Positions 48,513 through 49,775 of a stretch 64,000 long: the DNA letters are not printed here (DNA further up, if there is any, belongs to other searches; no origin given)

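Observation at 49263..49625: Paralog similarity switches on about 12 nt before the autoprocessing Cys codon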

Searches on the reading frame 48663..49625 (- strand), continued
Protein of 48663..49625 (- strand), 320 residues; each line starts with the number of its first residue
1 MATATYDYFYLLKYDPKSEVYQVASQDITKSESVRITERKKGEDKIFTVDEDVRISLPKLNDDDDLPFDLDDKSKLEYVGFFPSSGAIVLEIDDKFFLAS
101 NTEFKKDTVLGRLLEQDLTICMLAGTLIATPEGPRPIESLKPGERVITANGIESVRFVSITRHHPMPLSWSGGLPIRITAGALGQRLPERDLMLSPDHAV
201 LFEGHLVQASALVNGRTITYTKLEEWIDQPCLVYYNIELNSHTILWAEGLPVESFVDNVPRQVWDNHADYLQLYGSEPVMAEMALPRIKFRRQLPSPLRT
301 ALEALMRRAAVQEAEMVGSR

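Call 50: fold_search(model_id=the predicted structure, library=pdb)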
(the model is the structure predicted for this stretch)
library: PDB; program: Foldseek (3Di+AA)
matches with E <= 10: 506; with E <= 0.001: 8
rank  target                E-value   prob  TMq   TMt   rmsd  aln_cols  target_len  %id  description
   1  6y75_B                1.3e-04  1.00  0.27  0.55   7.7       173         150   10  BIL2 domain from T.thermophila BUBL1 locus (C1A-N143A) (released 2021-02-03)
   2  6y75_A                2.0e-04  1.00  0.28  0.56   7.4       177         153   10  BIL2 domain from T.thermophila BUBL1 locus (C1A-N143A) (released 2021-02-03)
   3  6qaz                  4.4e-04  1.00  0.30  0.70   3.4       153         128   14  Crystal structure of gp41-1 intein (released 2019-11-13)
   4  6tmm_BBB              5.2e-04  1.00  0.30  0.58   7.1       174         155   10  BIL2 domain from T.thermophila BUBL1 locus (C1A-N143A) (released 2020-12-16)
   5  6tmm_AAA              5.8e-04  1.00  0.29  0.57   7.4       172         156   10  BIL2 domain from T.thermophila BUBL1 locus (C1A-N143A) (released 2020-12-16)
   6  6riz                  6.2e-04  1.00  0.29  0.67   5.0       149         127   14  Crystal structure of gp41-1 intein (C1A, F65W, D107C) (released 2020-04-29)
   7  6riy_B                8.5e-04  1.00  0.31  0.70   2.8       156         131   12  Crystal structure of MchDnaB-1 intein (N145AA) (released 2020-05-13)
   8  6riy_A                9.0e-04  1.00  0.30  0.70   3.0       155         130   12  Crystal structure of MchDnaB-1 intein (N145AA) (released 2020-05-13)
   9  1mi8                  1.1e-03  1.00  0.32  0.69   5.3       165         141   12  2.0 Angstrom crystal structure of a DnaB intein from Synechocystis sp. PCC 6803 (released 2003-08-19)
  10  8r2c                  1.1e-03  1.00  0.26  0.47   7.9       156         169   17  Crystal structure of the Vint domain from Tetrahymena thermophila (released 2024-02-28)
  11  2lwy_MODEL_1_A        1.1e-03  1.00  0.32  0.69   3.0       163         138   16  Solution Structure of Bacterial Intein-Like domain from Clostridium thermocellum (released 2013-05-08)
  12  6rix_B                1.2e-03  1.00  0.30  0.68   2.8       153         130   12  Crystal structure of MchDnaB-1 intein (released 2020-05-13)
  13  2imz_B                1.6e-03  1.00  0.27  0.58  10.9       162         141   18  Crystal structure of Mtu recA intein splicing domain (released 2007-05-01)
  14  6frh_B                1.7e-03  1.00  0.33  0.67   6.5       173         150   12  Crystal structure of Ssp DnaB Mini-Intein variant M86 (released 2019-01-30)
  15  2in8                  1.9e-03  1.00  0.26  0.58   8.2       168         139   19  crystal structure of Mtu recA intein, splicing domain (released 2007-05-01)
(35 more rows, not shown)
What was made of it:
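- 48663..49265 (-): Gene A, constant part: the Hint_2 domain (from Cys121) plus a conserved C-terminal extension of about 60 residues that ends in a long helix. Foldseek matches BIL and intein structures (call 50).
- On Hint (Hedgehog/intein) superfamily: Foldseek hits to BIL2, the gp41-1, DnaB and RecA inteins, and the C. thermocellum BIL, with probability 1.0 and target-normalised TM-score (TMt) 0.55-0.70 (call 50).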

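Call 71: find_encoding_contigs(protein=P0089, flank=8000, max_places=2)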
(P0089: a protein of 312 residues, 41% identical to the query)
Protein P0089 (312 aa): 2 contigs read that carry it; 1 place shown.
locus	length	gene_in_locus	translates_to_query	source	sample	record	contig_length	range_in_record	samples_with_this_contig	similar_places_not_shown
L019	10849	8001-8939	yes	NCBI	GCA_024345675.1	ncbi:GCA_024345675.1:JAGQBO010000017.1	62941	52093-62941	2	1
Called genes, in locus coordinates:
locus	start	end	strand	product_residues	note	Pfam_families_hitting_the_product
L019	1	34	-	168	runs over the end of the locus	-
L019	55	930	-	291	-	PF01063:Aminotran_4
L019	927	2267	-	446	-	PF00425:Chorismate_bind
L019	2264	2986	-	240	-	PF00733:Asn_synthase (weak), PF06508:QueC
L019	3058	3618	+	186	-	PF03974:Ecotin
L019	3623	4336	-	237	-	PF04055:Radical_SAM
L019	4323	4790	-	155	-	PF01850:PIN (faint)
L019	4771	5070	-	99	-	-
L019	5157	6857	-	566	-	PF06418:CTP_synth_N, PF00117:GATase, PF07722:Peptidase_C26 (weak)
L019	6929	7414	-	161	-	PF00210:Ferritin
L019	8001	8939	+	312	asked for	PF13403:Hint_2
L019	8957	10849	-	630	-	?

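Call 72: find_encoding_contigs(protein=P0005, flank=8000, max_places=2)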
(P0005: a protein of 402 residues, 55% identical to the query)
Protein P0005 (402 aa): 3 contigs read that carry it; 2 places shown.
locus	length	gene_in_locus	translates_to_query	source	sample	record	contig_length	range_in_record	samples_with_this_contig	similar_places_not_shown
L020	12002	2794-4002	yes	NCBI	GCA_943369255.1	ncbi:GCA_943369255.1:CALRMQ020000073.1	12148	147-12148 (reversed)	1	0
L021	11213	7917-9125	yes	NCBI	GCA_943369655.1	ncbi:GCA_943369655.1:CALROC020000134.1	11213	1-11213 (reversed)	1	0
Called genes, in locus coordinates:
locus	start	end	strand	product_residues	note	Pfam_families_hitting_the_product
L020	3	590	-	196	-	?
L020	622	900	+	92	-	-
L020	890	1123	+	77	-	-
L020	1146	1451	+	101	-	-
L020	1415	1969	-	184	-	-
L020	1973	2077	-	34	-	-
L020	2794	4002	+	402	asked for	PF19077:Big_13 (weak), PF19078:Big_12, PF13403:Hint_2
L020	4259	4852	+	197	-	PF13671:AAA_33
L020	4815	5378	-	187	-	PF00908:dTDP_sugar_isom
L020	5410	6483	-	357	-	PF01073:3Beta_HSD (weak), PF01370:Epimerase, PF02719:Polysacc_synt_2 (weak), PF04321:RmlD_sub_bind (weak), PF07993:NAD_binding_4 (weak), PF16363:GDP_Man_Dehyd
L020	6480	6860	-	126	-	-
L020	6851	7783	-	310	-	PF01370:Epimerase, PF04321:RmlD_sub_bind, PF16363:GDP_Man_Dehyd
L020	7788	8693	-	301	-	PF00483:NTP_transferase, PF12804:NTP_transf_3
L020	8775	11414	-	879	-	PF00515:TPR_1 (faint), PF07719:TPR_2 (faint), PF13414:TPR_11 (faint), PF13432:TPR_16 (weak), PF14559:TPR_19, PF13432:TPR_16 (weak), PF14559:TPR_19, PF04488:Gly_transf_sug, +5 more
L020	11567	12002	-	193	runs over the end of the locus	?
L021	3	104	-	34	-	?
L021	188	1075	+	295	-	PF13432:TPR_16 (faint), PF23914:TPR_CcmH_CycH (faint), PF13428:TPR_14 (faint), PF13174:TPR_6 (faint), PF14559:TPR_19 (weak), PF25064:ARM_TT21_5th (weak)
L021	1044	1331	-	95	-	-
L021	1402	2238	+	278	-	PF03372:Exo_endo_phos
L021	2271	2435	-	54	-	-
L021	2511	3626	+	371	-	-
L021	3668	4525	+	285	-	PF13428:TPR_14 (faint), PF07719:TPR_2 (faint), PF13432:TPR_16 (faint), PF14559:TPR_19 (faint)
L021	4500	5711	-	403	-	-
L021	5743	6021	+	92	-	-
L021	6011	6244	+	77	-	-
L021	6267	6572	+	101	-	-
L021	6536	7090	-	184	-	-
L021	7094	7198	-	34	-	-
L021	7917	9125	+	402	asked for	PF19077:Big_13 (weak), PF19078:Big_12, PF13403:Hint_2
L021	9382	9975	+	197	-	PF13671:AAA_33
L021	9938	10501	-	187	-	PF00908:dTDP_sugar_isom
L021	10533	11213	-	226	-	?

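Call 83: find_encoding_contigs(protein=P0059, flank=4000, max_places=2)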
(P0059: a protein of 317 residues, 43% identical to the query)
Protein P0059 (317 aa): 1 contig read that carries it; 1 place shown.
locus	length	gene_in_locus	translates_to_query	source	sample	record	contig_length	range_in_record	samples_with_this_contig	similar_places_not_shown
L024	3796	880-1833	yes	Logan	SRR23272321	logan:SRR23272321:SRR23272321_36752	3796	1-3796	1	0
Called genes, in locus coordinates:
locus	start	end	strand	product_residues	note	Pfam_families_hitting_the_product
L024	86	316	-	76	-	PF00366:Ribosomal_S17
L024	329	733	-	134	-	PF00831:Ribosomal_L29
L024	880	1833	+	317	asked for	PF13403:Hint_2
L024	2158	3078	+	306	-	PF00353:HemolysinCabind (faint)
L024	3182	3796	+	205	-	?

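Call 84: find_encoding_contigs(protein=P0060, flank=4000, max_places=2)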
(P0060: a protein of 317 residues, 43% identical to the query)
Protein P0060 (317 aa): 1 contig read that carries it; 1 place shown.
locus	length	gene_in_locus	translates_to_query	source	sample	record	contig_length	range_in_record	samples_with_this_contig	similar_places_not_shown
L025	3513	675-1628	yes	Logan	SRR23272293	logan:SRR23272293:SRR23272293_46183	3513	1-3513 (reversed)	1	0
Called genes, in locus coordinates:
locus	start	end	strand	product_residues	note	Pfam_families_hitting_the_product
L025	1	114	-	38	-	?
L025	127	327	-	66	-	PF00831:Ribosomal_L29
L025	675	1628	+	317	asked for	PF13403:Hint_2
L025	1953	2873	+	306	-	PF00353:HemolysinCabind (faint)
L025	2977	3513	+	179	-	?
